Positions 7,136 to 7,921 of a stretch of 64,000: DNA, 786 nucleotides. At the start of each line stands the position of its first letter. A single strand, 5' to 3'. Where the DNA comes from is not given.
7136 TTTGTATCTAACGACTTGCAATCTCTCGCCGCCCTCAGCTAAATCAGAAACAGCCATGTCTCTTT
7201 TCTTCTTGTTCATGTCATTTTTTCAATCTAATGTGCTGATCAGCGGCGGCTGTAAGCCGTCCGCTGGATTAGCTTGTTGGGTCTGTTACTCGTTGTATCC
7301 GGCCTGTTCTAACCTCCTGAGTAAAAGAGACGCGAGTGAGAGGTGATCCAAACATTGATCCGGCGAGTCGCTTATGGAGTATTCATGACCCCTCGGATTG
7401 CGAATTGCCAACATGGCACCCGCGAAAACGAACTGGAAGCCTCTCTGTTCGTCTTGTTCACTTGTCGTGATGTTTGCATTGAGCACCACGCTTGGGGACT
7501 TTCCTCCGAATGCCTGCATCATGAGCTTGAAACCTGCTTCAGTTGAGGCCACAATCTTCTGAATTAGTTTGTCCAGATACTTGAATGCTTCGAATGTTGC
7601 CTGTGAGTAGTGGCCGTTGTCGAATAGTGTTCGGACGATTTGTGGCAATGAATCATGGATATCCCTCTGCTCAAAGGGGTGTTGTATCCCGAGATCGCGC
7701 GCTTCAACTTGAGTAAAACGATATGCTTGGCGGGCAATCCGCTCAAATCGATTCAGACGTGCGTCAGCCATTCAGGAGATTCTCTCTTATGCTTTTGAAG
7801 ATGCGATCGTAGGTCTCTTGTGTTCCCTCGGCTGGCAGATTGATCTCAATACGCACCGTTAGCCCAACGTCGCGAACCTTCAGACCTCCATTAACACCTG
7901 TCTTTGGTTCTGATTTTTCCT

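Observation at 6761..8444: Three cassette proteins with the HEPN-type RNxxxH motif, including a two-gene Abi_C-like module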

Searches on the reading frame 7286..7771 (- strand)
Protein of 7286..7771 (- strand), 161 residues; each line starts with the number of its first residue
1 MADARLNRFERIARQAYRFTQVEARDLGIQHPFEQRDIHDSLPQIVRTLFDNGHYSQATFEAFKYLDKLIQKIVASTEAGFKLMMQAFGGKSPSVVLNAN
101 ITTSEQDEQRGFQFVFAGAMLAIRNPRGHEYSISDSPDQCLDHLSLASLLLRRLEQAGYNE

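Call 4: search_protein_families(library=pfam, proteins=[window:7286-7771:-], max_evalue=1)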
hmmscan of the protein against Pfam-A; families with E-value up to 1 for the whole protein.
window:7286-7771:- (161 aa): 2 families
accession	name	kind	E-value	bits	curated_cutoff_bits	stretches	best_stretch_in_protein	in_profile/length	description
PF09509.15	Hypoth_Ymh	-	1.2e-29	103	25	1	36-154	1-119/119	Protein of unknown function (Hypoth_ymh)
PF23388.1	DUF7099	-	0.11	11.7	30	1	51-143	227-319/366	Domain of unknown function (DUF7099)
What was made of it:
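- On Ymh HEPN (PF09509 / TIGR02391), tested on 7286..7771: PF09509 at 103 bits against 25, profile positions 1-119 of 119 (call 4).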

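Call 5: search_protein_families(library=padloc, proteins=[window:7286-7771:-], max_evalue=1)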
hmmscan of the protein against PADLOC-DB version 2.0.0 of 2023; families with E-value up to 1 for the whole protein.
window:7286-7771:- (161 aa): 3 families
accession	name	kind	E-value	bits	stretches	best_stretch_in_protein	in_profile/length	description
PDLC03987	PD-Lambda-3_B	-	1.9e-15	54.9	1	21-157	125-263/270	-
PDLC02412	Aga_HEPN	-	2.1e-12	44.8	1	33-157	249-379/382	Class II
PDLC03988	PD-Lambda-3_B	-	3.9e-06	24.4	1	21-113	125-217/222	-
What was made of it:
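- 7286..7771 (-): Ymh-family HEPN protein (161 aa), the predicted RNase effector or toxin. RNPRGH at residues 124-129. PADLOC PD-Lambda-3_B C-terminal region 1.9e-15 and Aga_HEPN 2.1e-12 (call 5).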

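Call 6: search_protein_families(library=ncbifam, proteins=[window:7286-7771:-], max_evalue=1)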
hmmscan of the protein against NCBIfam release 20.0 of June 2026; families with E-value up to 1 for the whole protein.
window:7286-7771:- (161 aa): 2 families
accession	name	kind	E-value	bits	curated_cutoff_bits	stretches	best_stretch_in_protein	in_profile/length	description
TIGR02391.1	hypoth_ymh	hypoth_equivalog_domain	6.9e-23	81.1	39.45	1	38-157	1-123/125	TIGR02391 family protein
NF041255.1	mycofact_MftM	equivalog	0.2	11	200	1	18-63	46-93/289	mycofactocin oligosaccharide methyltransferase MftM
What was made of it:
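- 7286..7771 (-): Pfam PF09509 E = 1.2e-29 and TIGR02391 at 81 bits (calls 4, 6).
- On Ymh HEPN (PF09509 / TIGR02391), tested on 7286..7771: TIGR02391 at 81.1 bits against 39.45 (call 6).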

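Call 11: search_solved_structures(query=window:7286-7771:-, max_evalue=10, show_alignments=2)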
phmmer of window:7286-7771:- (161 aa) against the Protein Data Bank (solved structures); distinct sequences matched with E-value up to 10: 3.
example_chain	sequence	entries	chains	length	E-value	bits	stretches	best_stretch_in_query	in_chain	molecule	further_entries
9dt9_A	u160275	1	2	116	0.12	15.7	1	42-80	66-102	231_C2_TrkA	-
6a8l_A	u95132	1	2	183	1.1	12.5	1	103-135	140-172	Isochorismatase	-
5zn8_A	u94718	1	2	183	1.3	12.3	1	104-135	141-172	Isochorismatase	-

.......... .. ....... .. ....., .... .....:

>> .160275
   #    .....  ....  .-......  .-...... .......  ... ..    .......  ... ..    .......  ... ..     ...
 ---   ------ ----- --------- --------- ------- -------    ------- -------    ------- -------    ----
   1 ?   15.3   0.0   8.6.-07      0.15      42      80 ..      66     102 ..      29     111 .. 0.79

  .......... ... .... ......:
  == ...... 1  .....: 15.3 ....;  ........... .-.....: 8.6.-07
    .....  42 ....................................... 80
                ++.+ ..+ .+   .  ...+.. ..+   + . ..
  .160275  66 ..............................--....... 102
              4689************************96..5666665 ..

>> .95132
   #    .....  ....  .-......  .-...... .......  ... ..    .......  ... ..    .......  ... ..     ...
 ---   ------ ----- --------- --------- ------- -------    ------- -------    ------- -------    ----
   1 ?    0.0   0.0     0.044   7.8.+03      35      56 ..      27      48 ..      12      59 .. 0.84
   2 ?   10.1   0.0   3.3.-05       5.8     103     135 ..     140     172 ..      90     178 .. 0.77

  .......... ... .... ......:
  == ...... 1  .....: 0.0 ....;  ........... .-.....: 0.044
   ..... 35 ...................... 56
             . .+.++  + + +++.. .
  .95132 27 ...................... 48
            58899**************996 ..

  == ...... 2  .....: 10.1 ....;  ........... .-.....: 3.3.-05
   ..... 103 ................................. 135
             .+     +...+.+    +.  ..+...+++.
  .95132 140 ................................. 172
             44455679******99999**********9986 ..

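Call 90: find_related_loci(query=A4, collection=viral_contigs, flank=2500)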
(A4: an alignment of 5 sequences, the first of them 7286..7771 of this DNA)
Query A4 (161 aa) in viral_contigs; peptide patterns used: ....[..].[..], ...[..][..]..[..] (x = any residue, [..] = any of these).
90 stretches matched a pattern; 2 encode a relative of the query (tblastn E <= 1e-3); 2 distinct loci.
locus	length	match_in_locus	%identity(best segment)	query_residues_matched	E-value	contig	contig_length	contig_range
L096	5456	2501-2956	53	5-156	2e-50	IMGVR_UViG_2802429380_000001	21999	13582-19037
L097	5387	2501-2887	57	28-156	9e-49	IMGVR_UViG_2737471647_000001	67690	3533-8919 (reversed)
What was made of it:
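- The pair is nearly absent from viral contigs (2 loci, call 90).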

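Call 91: find_related_loci(query=A4, collection=metagenome_contigs, flank=2000)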
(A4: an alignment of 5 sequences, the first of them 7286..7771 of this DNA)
Query A4 (161 aa) in metagenome_contigs; peptide patterns used: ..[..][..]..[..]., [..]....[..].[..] (x = any residue, [..] = any of these).
513 stretches matched a pattern; 356 encode a relative of the query (tblastn E <= 1e-3); the best 80 are kept; 80 distinct loci.
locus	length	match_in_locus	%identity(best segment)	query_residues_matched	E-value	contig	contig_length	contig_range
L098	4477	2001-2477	92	1-159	3e-92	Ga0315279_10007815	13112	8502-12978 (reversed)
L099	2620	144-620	85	1-159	3e-85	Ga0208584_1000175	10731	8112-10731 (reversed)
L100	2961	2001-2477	84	1-160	4e-84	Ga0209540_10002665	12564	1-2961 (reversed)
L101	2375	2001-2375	92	1-125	3e-78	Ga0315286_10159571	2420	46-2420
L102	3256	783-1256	63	3-160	1e-70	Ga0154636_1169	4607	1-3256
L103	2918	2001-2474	64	3-159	1e-70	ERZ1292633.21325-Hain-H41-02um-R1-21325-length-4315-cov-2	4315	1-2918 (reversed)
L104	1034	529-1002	63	1-159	6e-74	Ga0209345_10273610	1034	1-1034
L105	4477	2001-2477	61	1-160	1e-67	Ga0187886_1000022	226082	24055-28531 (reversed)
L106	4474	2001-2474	63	3-160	8e-68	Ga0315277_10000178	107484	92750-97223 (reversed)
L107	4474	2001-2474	63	3-160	8e-68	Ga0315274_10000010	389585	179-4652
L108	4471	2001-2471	64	3-159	3e-67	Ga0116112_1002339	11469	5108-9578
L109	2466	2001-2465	63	3-157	2e-67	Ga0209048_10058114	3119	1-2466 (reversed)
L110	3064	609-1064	63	9-160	1e-66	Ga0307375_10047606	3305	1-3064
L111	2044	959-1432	61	3-160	2e-68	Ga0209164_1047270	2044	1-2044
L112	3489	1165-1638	61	3-160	7e-67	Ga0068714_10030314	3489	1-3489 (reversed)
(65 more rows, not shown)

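Call 97: search_solved_structures(query=A11, max_evalue=10, show_alignments=3)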
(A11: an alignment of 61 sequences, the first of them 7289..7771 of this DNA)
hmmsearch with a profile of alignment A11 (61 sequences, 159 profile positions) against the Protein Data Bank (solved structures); distinct sequences matched with E-value up to 10: 1.
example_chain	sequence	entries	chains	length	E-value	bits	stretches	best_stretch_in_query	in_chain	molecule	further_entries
9dt9_A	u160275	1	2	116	0.36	13.9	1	12-69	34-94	231_C2_TrkA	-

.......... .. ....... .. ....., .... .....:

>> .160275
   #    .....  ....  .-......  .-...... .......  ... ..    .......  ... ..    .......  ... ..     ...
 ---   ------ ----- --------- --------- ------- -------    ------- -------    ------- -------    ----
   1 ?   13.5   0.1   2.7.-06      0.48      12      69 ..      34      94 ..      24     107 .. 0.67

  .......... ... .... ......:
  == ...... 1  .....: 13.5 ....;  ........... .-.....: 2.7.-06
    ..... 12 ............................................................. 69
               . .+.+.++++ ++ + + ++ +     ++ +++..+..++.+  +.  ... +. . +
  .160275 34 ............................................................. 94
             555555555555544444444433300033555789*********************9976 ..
